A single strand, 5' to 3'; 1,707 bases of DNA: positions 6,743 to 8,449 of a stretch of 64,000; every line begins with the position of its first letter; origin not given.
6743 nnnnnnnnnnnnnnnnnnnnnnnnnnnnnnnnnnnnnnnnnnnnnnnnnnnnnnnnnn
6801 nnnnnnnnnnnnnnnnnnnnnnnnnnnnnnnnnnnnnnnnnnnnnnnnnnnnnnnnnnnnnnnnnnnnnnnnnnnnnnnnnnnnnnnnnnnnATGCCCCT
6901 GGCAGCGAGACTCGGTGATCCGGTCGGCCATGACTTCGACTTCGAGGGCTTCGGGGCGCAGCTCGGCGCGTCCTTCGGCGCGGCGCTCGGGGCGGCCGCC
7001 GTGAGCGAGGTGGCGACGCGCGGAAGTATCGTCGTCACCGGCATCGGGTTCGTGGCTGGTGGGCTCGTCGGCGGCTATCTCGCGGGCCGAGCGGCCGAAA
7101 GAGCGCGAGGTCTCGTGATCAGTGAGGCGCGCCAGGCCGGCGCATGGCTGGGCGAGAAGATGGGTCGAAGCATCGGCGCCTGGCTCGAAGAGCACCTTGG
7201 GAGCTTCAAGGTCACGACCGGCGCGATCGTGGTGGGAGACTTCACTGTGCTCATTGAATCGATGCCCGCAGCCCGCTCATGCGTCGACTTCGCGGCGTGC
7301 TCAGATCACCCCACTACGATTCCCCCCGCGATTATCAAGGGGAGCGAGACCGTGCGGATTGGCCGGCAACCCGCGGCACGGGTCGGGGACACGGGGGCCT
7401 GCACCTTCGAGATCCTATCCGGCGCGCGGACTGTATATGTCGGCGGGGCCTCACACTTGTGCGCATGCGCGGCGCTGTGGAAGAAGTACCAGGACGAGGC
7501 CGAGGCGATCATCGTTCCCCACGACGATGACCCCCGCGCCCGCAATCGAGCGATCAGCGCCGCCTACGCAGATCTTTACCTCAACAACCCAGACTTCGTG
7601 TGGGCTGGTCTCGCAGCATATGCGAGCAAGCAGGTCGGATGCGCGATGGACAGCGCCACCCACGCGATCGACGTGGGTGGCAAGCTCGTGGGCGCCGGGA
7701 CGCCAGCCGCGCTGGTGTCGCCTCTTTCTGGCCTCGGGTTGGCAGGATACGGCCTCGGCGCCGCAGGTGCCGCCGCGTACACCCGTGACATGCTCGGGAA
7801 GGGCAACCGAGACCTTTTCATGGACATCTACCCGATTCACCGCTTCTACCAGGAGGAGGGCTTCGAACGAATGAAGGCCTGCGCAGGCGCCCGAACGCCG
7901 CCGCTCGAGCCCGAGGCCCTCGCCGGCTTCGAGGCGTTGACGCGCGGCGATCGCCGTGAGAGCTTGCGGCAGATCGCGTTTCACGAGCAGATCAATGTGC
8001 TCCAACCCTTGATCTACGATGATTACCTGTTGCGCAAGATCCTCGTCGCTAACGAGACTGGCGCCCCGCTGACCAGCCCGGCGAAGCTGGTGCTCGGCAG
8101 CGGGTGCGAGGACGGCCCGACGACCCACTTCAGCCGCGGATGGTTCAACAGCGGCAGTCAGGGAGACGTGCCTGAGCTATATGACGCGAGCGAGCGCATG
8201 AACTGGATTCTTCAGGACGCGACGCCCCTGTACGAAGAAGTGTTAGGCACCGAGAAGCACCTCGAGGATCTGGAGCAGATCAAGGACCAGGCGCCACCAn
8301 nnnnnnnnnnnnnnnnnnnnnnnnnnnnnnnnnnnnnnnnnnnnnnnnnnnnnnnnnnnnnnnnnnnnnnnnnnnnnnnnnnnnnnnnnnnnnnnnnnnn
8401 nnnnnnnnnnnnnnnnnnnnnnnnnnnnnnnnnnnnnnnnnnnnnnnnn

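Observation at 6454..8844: Three-gene T6SS-type prePAAR effector module (Eag-like chaperone / prePAAR-TMD-PAAR-toxin / immunity) adjacent to the CRISPR array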

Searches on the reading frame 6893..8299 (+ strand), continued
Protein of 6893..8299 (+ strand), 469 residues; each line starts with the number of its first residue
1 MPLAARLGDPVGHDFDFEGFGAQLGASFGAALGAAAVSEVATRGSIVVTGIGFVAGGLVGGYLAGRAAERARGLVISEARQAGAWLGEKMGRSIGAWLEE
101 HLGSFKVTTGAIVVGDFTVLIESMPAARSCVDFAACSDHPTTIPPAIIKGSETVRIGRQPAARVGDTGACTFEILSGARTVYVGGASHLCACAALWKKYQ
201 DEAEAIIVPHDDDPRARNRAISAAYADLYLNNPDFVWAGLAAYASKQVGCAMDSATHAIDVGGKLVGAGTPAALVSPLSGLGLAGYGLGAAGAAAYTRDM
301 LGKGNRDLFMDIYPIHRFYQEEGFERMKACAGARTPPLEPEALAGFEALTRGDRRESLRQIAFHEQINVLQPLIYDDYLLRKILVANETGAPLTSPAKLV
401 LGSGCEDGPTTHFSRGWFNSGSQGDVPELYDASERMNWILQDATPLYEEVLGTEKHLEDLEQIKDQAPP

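Call 67: fold_search(model_id=the predicted structure, library=pdb)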
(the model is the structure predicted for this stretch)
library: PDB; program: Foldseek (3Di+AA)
matches with E <= 10: 182; with E <= 0.001: 0
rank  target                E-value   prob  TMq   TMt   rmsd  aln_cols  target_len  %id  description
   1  4jiw_D                9.6e-03  1.00  0.14  0.66   3.5        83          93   36  c1882 PAAR-repeat protein from Escherichia coli in complex with a VgrG-like beta-helix that is based on a fragment of  (released 2013-08-14)
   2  6grj_I                2.6e-01  0.41  0.15  0.22  36.4       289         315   18  Structure of the AhlB pore of the tripartite alpha-pore forming toxin, AHL, from Aeromonas hydrophila. (released 2019-07-03)
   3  6h2f_D                4.1e-01  0.33  0.16  0.21  35.1       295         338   15  Structure of the pre-pore AhlB of the tripartite alpha-pore forming toxin, AHL, from Aeromonas hydrophila. (released 2019-07-10)
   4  6grj_B                4.1e-01  0.21  0.14  0.19  37.9       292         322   16  Structure of the AhlB pore of the tripartite alpha-pore forming toxin, AHL, from Aeromonas hydrophila. (released 2019-07-03)
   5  9vyi                  4.3e-01  1.00  0.15  0.68   2.6        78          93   15  Cryo-EM structure of bacteriophage P1 baseplate in C1 (released 2025-10-22)
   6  6grj_F                4.9e-01  0.21  0.15  0.20  36.8       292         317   18  Structure of the AhlB pore of the tripartite alpha-pore forming toxin, AHL, from Aeromonas hydrophila. (released 2019-07-03)
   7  8q72_A                4.9e-01  0.20  0.16  0.11  38.7       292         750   14  E. coli plasmid-borne JetABCD(E248A) core in a cleavage-competent state (released 2024-01-31)
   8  9f4b_BA               5.6e-01  1.00  0.15  0.65   3.0        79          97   11  Pre-assembled baseplate cup of Klebsiella phage KP1 variant vB_Kpn_Lilla1 (released 2025-05-14)
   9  6h2f_F                6.1e-01  0.20  0.15  0.20  36.4       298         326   16  Structure of the pre-pore AhlB of the tripartite alpha-pore forming toxin, AHL, from Aeromonas hydrophila. (released 2019-07-10)
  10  9qxt_A                6.4e-01  0.16  0.15  0.11  36.3       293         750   13  E. coli JetABC dimer in the DNA boarding-holding state (released 2025-10-01)
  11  6h2f_J                6.7e-01  0.20  0.15  0.19  36.5       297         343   16  Structure of the pre-pore AhlB of the tripartite alpha-pore forming toxin, AHL, from Aeromonas hydrophila. (released 2019-07-10)
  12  9qxx_A                6.7e-01  0.09  0.12  0.09  40.1       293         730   12  JetABC DNA loaded state dimer (released 2025-10-01)
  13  6h2f_B                8.8e-01  0.16  0.14  0.19  35.4       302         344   16  Structure of the pre-pore AhlB of the tripartite alpha-pore forming toxin, AHL, from Aeromonas hydrophila. (released 2019-07-10)
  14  7a0g_FFF              8.8e-01  0.14  0.14  0.20  37.1       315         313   15  Structure of the SmhB pore of the tripartite alpha-pore forming toxin, Smh, from Serratia marcescens. (released 2021-03-31)
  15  1qu7_B                9.6e-01  0.13  0.11  0.19  27.8       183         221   15  FOUR HELICAL-BUNDLE STRUCTURE OF THE CYTOPLASMIC DOMAIN OF A SERINE CHEMOTAXIS RECEPTOR (released 2000-07-12)
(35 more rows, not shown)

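Call 82: search_protein_families(library=padloc, proteins=[window:6893-8299:+], max_evalue=0.001)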
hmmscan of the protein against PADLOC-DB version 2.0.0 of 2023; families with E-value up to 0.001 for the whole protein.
window:6893-8299:+ (469 aa): 0 families

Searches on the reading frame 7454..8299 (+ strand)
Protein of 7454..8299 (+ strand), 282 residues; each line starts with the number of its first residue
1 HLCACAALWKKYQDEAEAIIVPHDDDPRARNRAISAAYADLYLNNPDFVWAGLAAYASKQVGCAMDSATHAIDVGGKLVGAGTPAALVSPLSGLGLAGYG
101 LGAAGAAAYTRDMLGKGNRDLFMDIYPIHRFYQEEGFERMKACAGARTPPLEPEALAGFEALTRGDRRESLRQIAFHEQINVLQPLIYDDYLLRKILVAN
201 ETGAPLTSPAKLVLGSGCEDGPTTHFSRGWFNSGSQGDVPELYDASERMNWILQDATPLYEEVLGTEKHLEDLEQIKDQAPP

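Call 24: find_homologous_proteins(query=A2, max_evalue=0.001)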
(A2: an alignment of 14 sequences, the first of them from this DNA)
Query A2 (14 sequences) (282 aa, profile of the alignment): 97 proteins with E <= 0.001 among 8000 candidates.
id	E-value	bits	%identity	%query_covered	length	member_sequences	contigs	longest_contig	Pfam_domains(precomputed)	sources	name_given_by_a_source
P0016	6.2e-108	378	48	98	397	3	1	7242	PF10720.15,PF05488.19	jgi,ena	-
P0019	8.9e-106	371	47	98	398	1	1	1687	PF10720.15,PF05488.19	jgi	jgi:uncharacterized Zn-binding protein involved in type VI secretion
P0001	2.5e-104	366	99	100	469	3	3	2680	PF10720.15,PF05488.19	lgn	-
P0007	2.8e-104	366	67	99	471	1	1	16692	PF10720.15,PF05488.19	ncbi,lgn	-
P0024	6.7e-104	365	43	98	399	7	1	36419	PF10720.15,PF05488.19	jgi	jgi:uncharacterized Zn-binding protein involved in type VI secretion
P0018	4.1e-103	363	48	98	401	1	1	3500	PF10720.15,PF05488.19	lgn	-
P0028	5.5e-103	362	47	95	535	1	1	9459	PF10720.15,PF22178.4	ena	-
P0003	1.0e-102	361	83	100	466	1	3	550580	PF10720.15,PF05488.19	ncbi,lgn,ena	-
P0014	4.1e-102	359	55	100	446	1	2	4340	PF10720.15,PF05488.19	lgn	-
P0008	5.3e-102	359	67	100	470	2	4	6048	PF10720.15,PF05488.19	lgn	-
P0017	8.4e-102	358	51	98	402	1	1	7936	PF10720.15,PF05488.19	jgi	jgi:uncharacterized Zn-binding protein involved in type VI secretion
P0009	1.5e-101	357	61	99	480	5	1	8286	PF10720.15,PF05488.19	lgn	-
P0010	3.3e-101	356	58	99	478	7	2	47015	PF10720.15,PF05488.19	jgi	jgi:uncharacterized Zn-binding protein involved in type VI secretion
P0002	3.9e-101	356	81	100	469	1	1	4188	PF10720.15,PF05488.19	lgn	-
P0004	4.2e-101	356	83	100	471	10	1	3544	PF10720.15,PF05488.19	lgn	-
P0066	8.1e-56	207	32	93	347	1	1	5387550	PF10720.15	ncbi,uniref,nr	ncbi:DUF2515 family protein [Massilia endophytica]|uniref:DUF2515 family protein n=1 Tax=Massilia en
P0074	7.7e-53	198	34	92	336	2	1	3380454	PF10720.15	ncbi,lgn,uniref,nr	ncbi:DUF2515 family protein [Burkholderia territorii]|uniref:DUF2515 family protein n=1 Tax=Burkhold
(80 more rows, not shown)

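Call 27: find_encoding_contigs(protein=P0074, flank=8000, max_places=2)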
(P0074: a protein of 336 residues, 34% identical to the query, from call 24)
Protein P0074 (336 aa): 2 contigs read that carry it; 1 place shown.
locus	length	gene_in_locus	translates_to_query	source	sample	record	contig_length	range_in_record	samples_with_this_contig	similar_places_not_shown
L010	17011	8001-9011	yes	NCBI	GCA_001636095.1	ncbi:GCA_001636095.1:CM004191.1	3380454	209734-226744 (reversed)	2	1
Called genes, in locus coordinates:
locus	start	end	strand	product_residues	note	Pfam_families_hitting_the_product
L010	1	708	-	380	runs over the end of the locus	PF13433:Peripla_BP_5, PF13458:Peripla_BP_6, PF01094:ANF_receptor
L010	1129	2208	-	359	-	PF00478:IMPDH (faint), PF03060:NMO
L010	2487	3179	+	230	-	PF01738:DLH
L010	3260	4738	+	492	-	PF01425:Amidase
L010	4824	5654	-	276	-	PF02219:MTHFR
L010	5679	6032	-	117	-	PF04020:Phage_holin_4_2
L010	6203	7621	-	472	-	PF05221:AdoHcyase, PF00670:AdoHcyase_NAD, PF02826:2-Hacid_dh_C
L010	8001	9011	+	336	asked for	PF10720:DUF2515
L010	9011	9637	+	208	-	-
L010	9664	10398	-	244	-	PF04542:Sigma70_r2, PF04539:Sigma70_r3, PF04545:Sigma70_r4, PF08281:Sigma70_r4_2 (weak)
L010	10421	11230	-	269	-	PF01656:CbiA (weak)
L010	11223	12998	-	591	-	PF00448:SRP54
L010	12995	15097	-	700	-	PF00771:FHIPEP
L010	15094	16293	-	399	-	PF01312:Bac_export_2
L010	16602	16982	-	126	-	PF05656:DUF805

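Call 28: find_encoding_contigs(protein=P0066, flank=8000, max_places=2)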
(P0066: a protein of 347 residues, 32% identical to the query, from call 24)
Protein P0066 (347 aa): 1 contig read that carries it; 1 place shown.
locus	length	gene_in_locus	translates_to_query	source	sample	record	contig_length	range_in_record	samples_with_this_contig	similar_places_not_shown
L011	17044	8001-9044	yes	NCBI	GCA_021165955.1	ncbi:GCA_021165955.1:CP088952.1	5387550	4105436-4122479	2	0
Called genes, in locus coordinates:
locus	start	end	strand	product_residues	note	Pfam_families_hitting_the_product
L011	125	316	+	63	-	PF10276:zf-CHCC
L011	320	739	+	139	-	PF13474:SnoaL_3, PF14534:DUF4440, PF12680:SnoaL_2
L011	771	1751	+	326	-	PF00561:Abhydrolase_1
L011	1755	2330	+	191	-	PF11161:DUF2944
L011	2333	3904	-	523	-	PF01435:Peptidase_M48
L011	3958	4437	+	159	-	PF01967:MoaC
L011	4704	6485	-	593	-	PF00078:RVT_1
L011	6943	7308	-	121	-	PF04304:DUF454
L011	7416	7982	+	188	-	PF05488:PAAR_motif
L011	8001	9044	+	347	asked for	PF10720:DUF2515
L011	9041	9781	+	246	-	-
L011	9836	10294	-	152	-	PF07963:N_methyl, PF00114:Pilin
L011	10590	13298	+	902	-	PF08448:PAS_4, PF08447:PAS_3, PF00989:PAS, PF08447:PAS_3, PF00989:PAS, PF08448:PAS_4, PF08447:PAS_3, PF00512:HisKA, +6 more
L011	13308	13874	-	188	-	PF16697:Yop-YscD_cpl, PF00498:FHA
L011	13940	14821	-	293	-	PF02629:CoA_binding, PF00549:Ligase_CoA, PF13607:Succ_CoA_lig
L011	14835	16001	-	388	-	PF02786:CPSase_L_D2 (weak), PF08442:ATP-grasp_2, PF13549:ATP-grasp_5, PF24948:Citrate_synth_N, PF00549:Ligase_CoA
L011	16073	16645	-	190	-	PF11136:DUF2889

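Call 33: predict_structure(alignment_id=A3)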
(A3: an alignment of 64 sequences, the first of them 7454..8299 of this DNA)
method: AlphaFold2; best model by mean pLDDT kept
length: 282 residues; sequences in the alignment: 64
mean_pLDDT: 93.3   pTM: 0.91
mean pLDDT of the five models: 93.3, 91.9, 91.8, 91.7, 91.7
residues with pLDDT >= 90: 232; 70-90: 35; 50-70: 15; < 50: 0
segments of 3 or more residues with pLDDT < 50: none
pLDDT, mean of each block of 10 residues (from residue 1): 91 98 98 99 96 98 98 91 70 80 95 98 98 98 97 98 97 98 98 95 89 97 88 62 95 97 98 98 82
secondary structure, 60 per line:
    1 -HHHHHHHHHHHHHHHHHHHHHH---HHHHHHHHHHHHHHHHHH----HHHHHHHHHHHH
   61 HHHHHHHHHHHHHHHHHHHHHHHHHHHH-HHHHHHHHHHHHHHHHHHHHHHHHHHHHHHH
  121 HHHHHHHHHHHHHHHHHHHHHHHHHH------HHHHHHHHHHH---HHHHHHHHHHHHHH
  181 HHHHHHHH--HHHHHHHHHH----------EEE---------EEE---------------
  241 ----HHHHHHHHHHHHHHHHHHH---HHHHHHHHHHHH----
elements in order: H2-23 H27-44 H49-88 H90-146 H153-163 H167-188 H191-200 E211-213 E223-225 H245-263 H267-278

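Call 59: search_protein_families(library=pfam, proteins=[L011:9041-9778:+, L010:9011-9634:+], max_evalue=0.001)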
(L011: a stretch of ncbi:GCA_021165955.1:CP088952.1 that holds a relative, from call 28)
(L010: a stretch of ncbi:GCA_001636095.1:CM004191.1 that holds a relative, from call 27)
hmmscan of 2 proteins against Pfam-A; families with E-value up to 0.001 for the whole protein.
L011:9041-9778:+ (246 aa): 0 families

L010:9011-9634:+ (208 aa): 0 families

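Call 74: search_solved_structures(query=A2, max_evalue=10, show_alignments=2)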
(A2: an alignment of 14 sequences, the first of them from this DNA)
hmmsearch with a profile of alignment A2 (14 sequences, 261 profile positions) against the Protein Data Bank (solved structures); distinct sequences matched with E-value up to 10: 2.
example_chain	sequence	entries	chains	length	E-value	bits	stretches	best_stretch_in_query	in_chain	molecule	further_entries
4r20_A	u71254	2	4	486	0.99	12.1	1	105-161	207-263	Cytochrome P450 family 17 polypeptide 2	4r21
7xp7_A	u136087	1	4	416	1.7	11.3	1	72-125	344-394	Cyclohexanecarboxyl-CoA dehydrogenase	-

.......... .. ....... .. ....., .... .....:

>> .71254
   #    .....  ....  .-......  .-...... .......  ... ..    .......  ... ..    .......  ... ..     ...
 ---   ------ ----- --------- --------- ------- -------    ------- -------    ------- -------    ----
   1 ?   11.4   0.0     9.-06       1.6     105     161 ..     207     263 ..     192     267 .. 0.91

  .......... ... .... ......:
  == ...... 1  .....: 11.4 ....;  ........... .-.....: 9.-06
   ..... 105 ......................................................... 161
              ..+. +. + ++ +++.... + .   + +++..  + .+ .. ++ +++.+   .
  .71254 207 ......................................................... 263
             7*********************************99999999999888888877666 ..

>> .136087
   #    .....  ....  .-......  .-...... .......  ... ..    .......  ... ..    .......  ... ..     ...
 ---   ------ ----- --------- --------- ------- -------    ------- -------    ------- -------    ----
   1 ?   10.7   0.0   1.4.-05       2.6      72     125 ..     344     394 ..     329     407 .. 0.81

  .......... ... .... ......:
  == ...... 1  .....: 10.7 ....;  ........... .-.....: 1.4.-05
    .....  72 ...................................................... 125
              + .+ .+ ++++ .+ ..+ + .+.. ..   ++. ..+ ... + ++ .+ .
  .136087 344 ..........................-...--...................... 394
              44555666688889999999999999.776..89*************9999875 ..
